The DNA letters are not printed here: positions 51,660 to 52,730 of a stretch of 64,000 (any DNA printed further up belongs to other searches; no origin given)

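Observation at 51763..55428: Self-contained operon: secreted beta-rich protein + two different FtsX permeases + one small ABC ATPase (candidate protein-toxin/bacteriocin export-immunity module)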

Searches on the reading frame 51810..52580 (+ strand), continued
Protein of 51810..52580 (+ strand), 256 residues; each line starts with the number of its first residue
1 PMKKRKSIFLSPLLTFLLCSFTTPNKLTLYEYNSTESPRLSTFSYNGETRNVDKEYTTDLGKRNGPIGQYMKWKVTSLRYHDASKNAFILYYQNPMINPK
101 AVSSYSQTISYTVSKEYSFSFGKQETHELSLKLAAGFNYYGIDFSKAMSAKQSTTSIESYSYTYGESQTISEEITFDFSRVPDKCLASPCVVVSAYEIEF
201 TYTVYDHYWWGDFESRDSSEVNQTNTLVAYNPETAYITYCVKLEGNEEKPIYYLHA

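Call 40: predict_structure(alignment_id=A4)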
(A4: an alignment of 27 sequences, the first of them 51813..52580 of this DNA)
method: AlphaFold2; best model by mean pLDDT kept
length: 255 residues; sequences in the alignment: 27
mean_pLDDT: 80.1   pTM: 0.62
mean pLDDT of the five models: 80.1, 74.4, 73.8, 71.8, 71.4
residues with pLDDT >= 90: 110; 70-90: 65; 50-70: 73; < 50: 7
segments of 3 or more residues with pLDDT < 50: 1-4
pLDDT, mean of each block of 10 residues (from residue 1): 52 59 79 92 93 94 85 96 92 90 81 61 57 56 57 55 69 87 92 95 92 91 93 91 91 86
secondary structure, 60 per line:
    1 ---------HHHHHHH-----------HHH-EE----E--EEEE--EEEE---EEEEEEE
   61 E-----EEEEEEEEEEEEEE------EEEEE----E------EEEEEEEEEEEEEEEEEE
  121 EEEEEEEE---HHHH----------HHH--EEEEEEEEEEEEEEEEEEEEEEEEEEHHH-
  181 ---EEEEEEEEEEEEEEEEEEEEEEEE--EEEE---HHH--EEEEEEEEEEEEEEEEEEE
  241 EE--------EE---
elements in order: H10-16 E41-44 E47-50 E54-61 E67-80 E87-91 E103-128 H132-135 E151-176 E184-207 E210-213 E222-242

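Call 43: fold_search(model_id=the predicted structure, library=pdb)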
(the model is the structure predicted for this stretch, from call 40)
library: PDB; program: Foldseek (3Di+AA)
matches with E <= 10: 767; with E <= 0.001: 12
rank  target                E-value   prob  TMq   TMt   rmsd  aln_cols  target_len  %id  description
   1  9gxj_A                1.0e-05  0.93  0.15  0.11  18.0       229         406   11  Aerolysin E254A/E258A in styrene-maleic acid lipid particles (released 2025-10-08)
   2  9fnq_A                1.1e-05  0.75  0.12  0.09  25.5       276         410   12  Aerolysin double mutant K238A/K244A in styrene-maleic acid lipid particles (released 2025-02-12)
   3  9ign_H                1.1e-05  0.72  0.12  0.09  25.6       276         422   12  Aerolysin E254A/E258A in styrene-maleic acid lipid particles (released 2025-11-26)
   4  9fnp_A                1.5e-05  0.93  0.15  0.11  25.5       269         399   14  Aerolysin mutant K238A in styrene-maleic acid lipid particles (released 2025-02-12)
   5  9fml_A                1.7e-05  0.94  0.15  0.11  24.9       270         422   14  Aerolysin heptamer in membrane inserted form reconstituted in amphipoles. (released 2025-02-12)
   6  9fm6_A                2.2e-05  0.91  0.15  0.11  25.9       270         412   11  Aerolysin Wildtype in styrene-maleic acid lipid particles (released 2025-02-12)
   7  5jzt_A                9.5e-05  0.90  0.15  0.11  21.0       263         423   12  Cryo-EM structure of aerolysin pore in LMNG micelle (released 2016-07-13)
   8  5jzw_H                1.4e-04  0.60  0.13  0.09  26.5       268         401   14  Cryo-EM structures of aerolysin post-prepore and quasipore (released 2016-07-13)
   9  6rb9_A                1.5e-04  0.77  0.15  0.15  20.9       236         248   12  The pore structure of Clostridium perfringens epsilon toxin (released 2019-06-19)
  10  5ec5_I                4.3e-04  0.60  0.11  0.10  16.9       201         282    8  Crystal structure of lysenin pore (released 2016-05-18)
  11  5ec5_F                6.3e-04  0.54  0.11  0.10  16.9       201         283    8  Crystal structure of lysenin pore (released 2016-05-18)
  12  5ec5_D                8.6e-04  0.44  0.10  0.10  18.4       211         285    6  Crystal structure of lysenin pore (released 2016-05-18)
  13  4rhz_A                1.1e-03  0.85  0.16  0.16  31.4       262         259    8  Crystal structure of Cry23Aa1 and Cry37Aa1 binary protein complex (released 2015-10-28)
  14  5ec5_C                1.3e-03  0.28  0.09  0.08  18.1       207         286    7  Crystal structure of lysenin pore (released 2016-05-18)
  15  7cbl_A                1.3e-03  0.80  0.15  0.17  19.1       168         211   12  Cryo-EM structure of the flagellar LP ring from Salmonella (released 2021-04-28)
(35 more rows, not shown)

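Call 73: find_related_loci(query=A9, collection=metagenome_contigs, flank=6000)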
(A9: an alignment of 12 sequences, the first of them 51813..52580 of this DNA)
Query A9 (255 aa) in metagenome_contigs; peptide patterns used: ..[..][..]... (x = any residue, [..] = any of these).
70 stretches matched a pattern; 5 encode a relative of the query (tblastn E <= 1e-3); 5 distinct loci.
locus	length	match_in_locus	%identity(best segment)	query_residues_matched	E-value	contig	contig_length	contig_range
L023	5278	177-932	41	4-255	3e-57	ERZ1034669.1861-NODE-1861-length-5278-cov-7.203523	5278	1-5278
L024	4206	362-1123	42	3-255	5e-56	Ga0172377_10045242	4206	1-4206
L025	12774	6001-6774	39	1-255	1e-50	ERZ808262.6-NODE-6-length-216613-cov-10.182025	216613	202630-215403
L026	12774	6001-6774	39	1-255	1e-50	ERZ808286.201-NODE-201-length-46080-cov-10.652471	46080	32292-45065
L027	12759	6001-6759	33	1-253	6e-43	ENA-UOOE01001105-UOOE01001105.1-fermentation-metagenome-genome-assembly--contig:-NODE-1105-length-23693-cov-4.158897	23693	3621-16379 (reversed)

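Call 77: search_protein_families(library=pfam, proteins=[L025:396-1796:-, L025:2323-2991:-, L025:2988-3605:-, L025:3611-4528:+, L025:4584-5573:+, L025:10386-11675:+, L027:475-3963:+, L027:3964-4824:-, L027:4817-5743:-, L027:9705-12611:-], max_evalue=0.00001)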
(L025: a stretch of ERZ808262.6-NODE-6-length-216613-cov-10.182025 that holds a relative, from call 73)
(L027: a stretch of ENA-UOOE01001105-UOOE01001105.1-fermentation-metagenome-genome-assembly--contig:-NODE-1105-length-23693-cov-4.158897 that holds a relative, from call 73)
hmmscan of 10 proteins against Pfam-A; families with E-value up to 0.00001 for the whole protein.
L025:396-1796:- (466 aa): 4 families
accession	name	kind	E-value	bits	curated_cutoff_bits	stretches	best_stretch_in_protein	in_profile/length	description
PF00308.24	Bac_DnaA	-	1.5e-55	188.2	23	1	124-283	1-161/162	Bacterial DnaA ATPAse domain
PF08299.17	Bac_DnaA_C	-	4.1e-22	78.4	31.5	1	375-441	2-69/69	Bacterial dnaA protein helix-turn-helix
PF01695.23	IstB_IS21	-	1.4e-09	38.2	24.1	1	120-262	54-195/238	IstB-like ATP binding protein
PF00004.35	AAA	-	3.6e-07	31.1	21.2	0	160-277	2-123/131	ATPase family associated with various cellular activities (AAA)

L025:2323-2991:- (222 aa): 2 families
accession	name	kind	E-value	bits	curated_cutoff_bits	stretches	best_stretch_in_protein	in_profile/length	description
PF04263.21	TPK_catalytic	-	8.4e-17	61.6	30.7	1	21-113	9-106/113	Thiamin pyrophosphokinase, catalytic domain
PF04265.19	TPK_B1_binding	-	3.3e-09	36.7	22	1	146-199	13-67/67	Thiamin pyrophosphokinase, vitamin B1 binding domain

L025:2988-3605:- (205 aa): 0 families

L025:3611-4528:+ (305 aa): 1 family
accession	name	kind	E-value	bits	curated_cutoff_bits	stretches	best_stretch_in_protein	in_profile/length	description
PF00288.32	GHMP_kinases_N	-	7.7e-11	42.5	22.3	1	84-159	1-84/87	GHMP kinases N terminal domain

L025:4584-5573:+ (329 aa): 3 families
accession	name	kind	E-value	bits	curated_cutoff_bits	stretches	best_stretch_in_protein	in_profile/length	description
PF13793.12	Pribosyltran_N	-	8e-47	158.4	25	1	12-127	2-117/117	N-terminal domain of ribose phosphate pyrophosphokinase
PF00156.33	Pribosyltran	-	6.4e-19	68.2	26.3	1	165-275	25-133/158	Phosphoribosyl transferase domain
PF14572.12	Pribosyl_synth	-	1.2e-18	68.2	27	1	207-324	70-183/184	Phosphoribosyl synthetase-associated domain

L025:10386-11675:+ (429 aa): 3 families
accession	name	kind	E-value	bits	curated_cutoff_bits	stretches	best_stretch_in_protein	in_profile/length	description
PF03600.22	CitMHS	-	1.2e-34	120.3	31.9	1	36-359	12-316/336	Citrate transporter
PF02040.21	ArsB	-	2.6e-22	80.2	22.2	1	32-424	20-419/423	Arsenical pump membrane protein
PF00939.25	Na_sulph_symp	-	2.3e-06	27.3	27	1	29-179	288-434/472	Sodium:sulfate symporter transmembrane region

L027:475-3963:+ (1162 aa): 0 families

L027:3964-4824:- (286 aa): 0 families

L027:4817-5743:- (308 aa): 2 families
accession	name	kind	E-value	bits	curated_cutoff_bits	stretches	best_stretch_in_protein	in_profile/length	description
PF00005.33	ABC_tran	-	2.6e-27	96.5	25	1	22-168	1-137/137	ABC transporter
PF13304.12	AAA_21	-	3.4e-16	60.6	27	1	139-203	237-302/304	AAA domain, putative AbiEii toxin, Type IV TA system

L027:9705-12611:- (968 aa): 5 families
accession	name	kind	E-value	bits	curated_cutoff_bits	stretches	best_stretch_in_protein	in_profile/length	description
PF00122.25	E1-E2_ATPase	-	1.9e-44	151.8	28.1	1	136-344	2-180/181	E1-E2 ATPase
PF00689.26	Cation_ATPase_C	-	4.2e-44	150.8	27.3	1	729-956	1-172/175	Cation transporting ATPase, C-terminus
PF00690.31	Cation_ATPase_N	-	3.4e-25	87.9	20.4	1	18-85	2-69/69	Cation transporter/ATPase, N-terminus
PF00702.32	Hydrolase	-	9.8e-20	72.2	26.4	1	362-659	2-191/191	haloacid dehalogenase-like hydrolase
PF13246.12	Cation_ATPase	-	7.7e-17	61.5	21.7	1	414-487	17-90/91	Cation transport ATPase (P-type)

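Call 80: search_protein_families(library=padloc, proteins=[window:51813-52580:+], max_evalue=0.01)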
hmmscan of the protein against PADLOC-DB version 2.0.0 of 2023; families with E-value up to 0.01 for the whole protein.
window:51813-52580:+ (255 aa): 0 families

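Call 83: search_solved_structures(query=A4, max_evalue=3, show_alignments=5)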
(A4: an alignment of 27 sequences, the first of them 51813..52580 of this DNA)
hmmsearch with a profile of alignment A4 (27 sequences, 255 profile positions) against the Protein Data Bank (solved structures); distinct sequences matched with E-value up to 3: 6.
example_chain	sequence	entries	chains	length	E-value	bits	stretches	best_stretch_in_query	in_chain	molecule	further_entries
2ztb_A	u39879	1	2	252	0.14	14.8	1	42-173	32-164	Crystal protein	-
1orm_A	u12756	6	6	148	0.18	14.4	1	27-116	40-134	Outer membrane protein X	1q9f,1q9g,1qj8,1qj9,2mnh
2m06_A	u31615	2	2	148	0.22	14.1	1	27-116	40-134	Outer membrane protein X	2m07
6eu6_A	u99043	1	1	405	0.56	12.8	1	158-216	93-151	Ammonium transporter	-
4zno_A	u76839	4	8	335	1.4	11.5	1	94-176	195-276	Natterin-like protein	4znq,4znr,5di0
5zu4_A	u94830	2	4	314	2.3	10.8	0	94-188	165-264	Natterin-like protein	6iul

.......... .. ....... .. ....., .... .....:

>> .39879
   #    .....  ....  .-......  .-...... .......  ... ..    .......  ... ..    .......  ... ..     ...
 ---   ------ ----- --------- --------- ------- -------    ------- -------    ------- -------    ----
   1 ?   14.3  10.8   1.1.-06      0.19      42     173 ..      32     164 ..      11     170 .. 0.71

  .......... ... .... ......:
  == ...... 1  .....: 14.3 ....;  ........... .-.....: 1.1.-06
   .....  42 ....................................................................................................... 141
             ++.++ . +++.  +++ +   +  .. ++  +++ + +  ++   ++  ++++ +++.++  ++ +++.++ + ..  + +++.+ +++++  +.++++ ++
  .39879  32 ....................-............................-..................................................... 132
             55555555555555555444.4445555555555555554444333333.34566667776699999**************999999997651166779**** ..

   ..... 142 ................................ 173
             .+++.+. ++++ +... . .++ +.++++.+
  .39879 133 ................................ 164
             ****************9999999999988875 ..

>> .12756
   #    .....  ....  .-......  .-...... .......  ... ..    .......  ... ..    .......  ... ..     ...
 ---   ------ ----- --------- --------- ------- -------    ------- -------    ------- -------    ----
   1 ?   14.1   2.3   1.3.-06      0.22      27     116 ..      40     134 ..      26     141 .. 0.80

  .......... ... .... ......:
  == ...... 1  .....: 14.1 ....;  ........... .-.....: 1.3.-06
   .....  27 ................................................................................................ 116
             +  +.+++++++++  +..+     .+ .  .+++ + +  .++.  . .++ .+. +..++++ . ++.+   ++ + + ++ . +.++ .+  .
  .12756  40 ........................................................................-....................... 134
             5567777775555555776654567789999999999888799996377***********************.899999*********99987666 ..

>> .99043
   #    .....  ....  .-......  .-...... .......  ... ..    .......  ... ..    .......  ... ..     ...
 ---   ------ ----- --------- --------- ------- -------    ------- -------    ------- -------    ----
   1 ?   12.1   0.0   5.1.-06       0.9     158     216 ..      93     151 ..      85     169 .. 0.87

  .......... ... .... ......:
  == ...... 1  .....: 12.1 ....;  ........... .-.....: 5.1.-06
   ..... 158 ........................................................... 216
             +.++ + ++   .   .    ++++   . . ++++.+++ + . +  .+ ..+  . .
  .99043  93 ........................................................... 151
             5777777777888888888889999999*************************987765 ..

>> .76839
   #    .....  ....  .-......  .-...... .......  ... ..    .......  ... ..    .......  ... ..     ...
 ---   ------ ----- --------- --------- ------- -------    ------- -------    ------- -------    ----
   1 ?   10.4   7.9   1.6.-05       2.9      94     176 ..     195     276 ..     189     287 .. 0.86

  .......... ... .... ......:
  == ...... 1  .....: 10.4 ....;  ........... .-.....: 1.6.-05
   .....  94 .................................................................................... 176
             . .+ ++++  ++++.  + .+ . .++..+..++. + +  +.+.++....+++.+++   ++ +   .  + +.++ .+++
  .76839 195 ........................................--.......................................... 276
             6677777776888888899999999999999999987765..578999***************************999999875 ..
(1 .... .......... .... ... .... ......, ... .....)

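Call 88: search_protein_families(library=pfam, proteins=[P0031, L012:515-1249:+, L012:1246-1800:+, P0026, P0028], max_evalue=0.01)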
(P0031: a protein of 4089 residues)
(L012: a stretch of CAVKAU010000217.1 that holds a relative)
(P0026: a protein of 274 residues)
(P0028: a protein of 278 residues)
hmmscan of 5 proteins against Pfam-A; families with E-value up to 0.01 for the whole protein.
P0031 (4089 aa): 6 families
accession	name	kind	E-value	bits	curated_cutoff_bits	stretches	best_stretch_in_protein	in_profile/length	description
PF22352.2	K319L-like_PKD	-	5.6e-37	126.1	27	6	1548-1635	1-84/84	K319L-like, PKD domain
PF13753.12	SWM_repeat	-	3.6e-23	82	27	2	3196-3272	4-85/86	Putative flagellar system-associated repeat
PF21027.3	Sde0182_C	-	7.7e-22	78.1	27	1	739-803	3-68/83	Cellulose-binding protein Sde0182, C-terminal domain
PF12733.13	Cadherin-like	-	1.6e-18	67.4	24.2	1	253-347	1-88/89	Cadherin-like beta sandwich domain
PF05345.18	He_PIG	-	8.1e-08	33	24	6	1648-1725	8-87/96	Putative Ig domain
PF18540.6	DUF5626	-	4.3e-06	27.5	26.7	0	1398-1437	26-66/120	Domain of unknown function (DUF5626)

L012:515-1249:+ (244 aa): 0 families

L012:1246-1800:+ (184 aa): 0 families

P0026 (274 aa): 0 families

P0028 (278 aa): 0 families

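Call 89: find_encoding_contigs(protein=P0028, flank=6000, max_places=2)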
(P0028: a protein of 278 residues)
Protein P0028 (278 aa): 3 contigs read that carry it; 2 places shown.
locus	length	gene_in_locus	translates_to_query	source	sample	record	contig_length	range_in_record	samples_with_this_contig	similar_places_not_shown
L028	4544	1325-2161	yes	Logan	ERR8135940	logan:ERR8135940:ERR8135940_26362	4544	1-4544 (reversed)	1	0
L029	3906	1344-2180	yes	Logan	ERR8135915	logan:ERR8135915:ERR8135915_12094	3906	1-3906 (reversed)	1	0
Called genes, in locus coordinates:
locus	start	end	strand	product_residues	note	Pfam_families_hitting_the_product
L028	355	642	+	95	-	-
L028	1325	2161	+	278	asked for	-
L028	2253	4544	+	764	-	?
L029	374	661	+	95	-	-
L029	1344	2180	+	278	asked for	-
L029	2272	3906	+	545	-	?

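Call 90: find_encoding_contigs(protein=P0022, flank=6000, max_places=2)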
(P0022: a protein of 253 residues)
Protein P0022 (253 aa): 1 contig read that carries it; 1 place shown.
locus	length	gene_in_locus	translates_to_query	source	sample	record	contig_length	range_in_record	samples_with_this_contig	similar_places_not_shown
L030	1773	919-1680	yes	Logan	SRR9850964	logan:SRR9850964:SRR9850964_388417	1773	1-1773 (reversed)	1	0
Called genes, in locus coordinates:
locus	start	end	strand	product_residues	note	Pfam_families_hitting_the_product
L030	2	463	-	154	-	?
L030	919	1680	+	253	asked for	-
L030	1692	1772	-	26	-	?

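Call 91: find_encoding_contigs(protein=P0026, flank=6000, max_places=2)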
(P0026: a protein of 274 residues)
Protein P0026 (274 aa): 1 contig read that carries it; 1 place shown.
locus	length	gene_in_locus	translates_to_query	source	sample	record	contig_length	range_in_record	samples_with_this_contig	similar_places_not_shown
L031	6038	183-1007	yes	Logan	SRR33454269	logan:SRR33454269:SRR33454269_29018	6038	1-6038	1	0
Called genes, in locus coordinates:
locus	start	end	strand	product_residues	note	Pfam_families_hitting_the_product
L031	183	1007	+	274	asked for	-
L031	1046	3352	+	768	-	PF00005:ABC_tran, PF13304:AAA_21 (faint)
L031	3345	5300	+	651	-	PF00005:ABC_tran, PF02463:SMC_N (faint)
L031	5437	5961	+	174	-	PF13560:HTH_31, PF01381:HTH_3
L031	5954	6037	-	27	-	?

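Call 103: fold_search(model_id=the predicted structure, library=viral)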
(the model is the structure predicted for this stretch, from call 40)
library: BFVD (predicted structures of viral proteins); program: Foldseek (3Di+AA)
matches with E <= 10: 261; with E <= 0.001: 0
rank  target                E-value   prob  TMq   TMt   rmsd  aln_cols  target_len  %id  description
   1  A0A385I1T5            1.6e-03  0.60  0.18  0.15  27.4       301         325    9  Glycoprotein (Fragment) [Sugar beet cyst nematode virus 2]
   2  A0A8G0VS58            2.9e-03  0.28  0.13  0.06  27.8       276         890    8  Glycoprotein (Fragment) [Nairobi sheep disease virus]
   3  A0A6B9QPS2            6.9e-03  0.41  0.15  0.17  26.2       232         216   13  Envelopment polyprotein (Fragment) [Orthobunyavirus oropoucheense]
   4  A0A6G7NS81            1.5e-02  0.14  0.12  0.04  29.5       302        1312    9  Glycoprotein [Scaphoideus titanus bunya-like virus 1]
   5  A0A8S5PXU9            1.8e-02  0.09  0.10  0.10  25.2       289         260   10  Structural protein [Siphoviridae sp. ct2vX3]
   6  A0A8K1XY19            2.0e-02  0.23  0.16  0.05  26.5       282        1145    9  (no name in the UniProt tables at hand)
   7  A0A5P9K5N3            3.1e-02  0.16  0.14  0.06  27.5       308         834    8  PC2 [European wheat striate mosaic virus]
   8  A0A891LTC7            3.9e-02  0.08  0.10  0.09  30.1       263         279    5  Glycoprotein (Fragment) [Tamdy virus]
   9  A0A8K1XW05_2          4.1e-02  0.07  0.08  0.03  27.9       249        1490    9  (no name in the UniProt tables at hand)
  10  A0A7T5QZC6            4.8e-02  0.12  0.12  0.11  24.9       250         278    7  Polyprotein (Fragment) [Dengue virus type 1]
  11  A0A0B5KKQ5            5.3e-02  0.33  0.19  0.06  30.5       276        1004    9  Envelopment polyprotein [Yichang Insect virus]
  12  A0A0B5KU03            7.4e-02  0.14  0.17  0.05  28.4       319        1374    9  Glycoprotein [Wuhan Fly Virus 1]
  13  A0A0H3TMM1            8.7e-02  0.13  0.14  0.08  26.5       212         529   11  (no name in the UniProt tables at hand)
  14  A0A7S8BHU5            8.7e-02  0.10  0.12  0.08  28.1       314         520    8  Polyprotein (Fragment) [Toscana virus]
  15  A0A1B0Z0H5            9.7e-02  0.09  0.11  0.11  37.5       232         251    8  (no name in the UniProt tables at hand)
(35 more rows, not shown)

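Call 104: search_dna_similar(query=window:51813-52580:+, collection=plasmids, mode=protein, max_evalue=0.01, max_rows=10)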
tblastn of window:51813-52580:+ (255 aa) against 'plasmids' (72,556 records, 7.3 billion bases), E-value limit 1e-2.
No match.
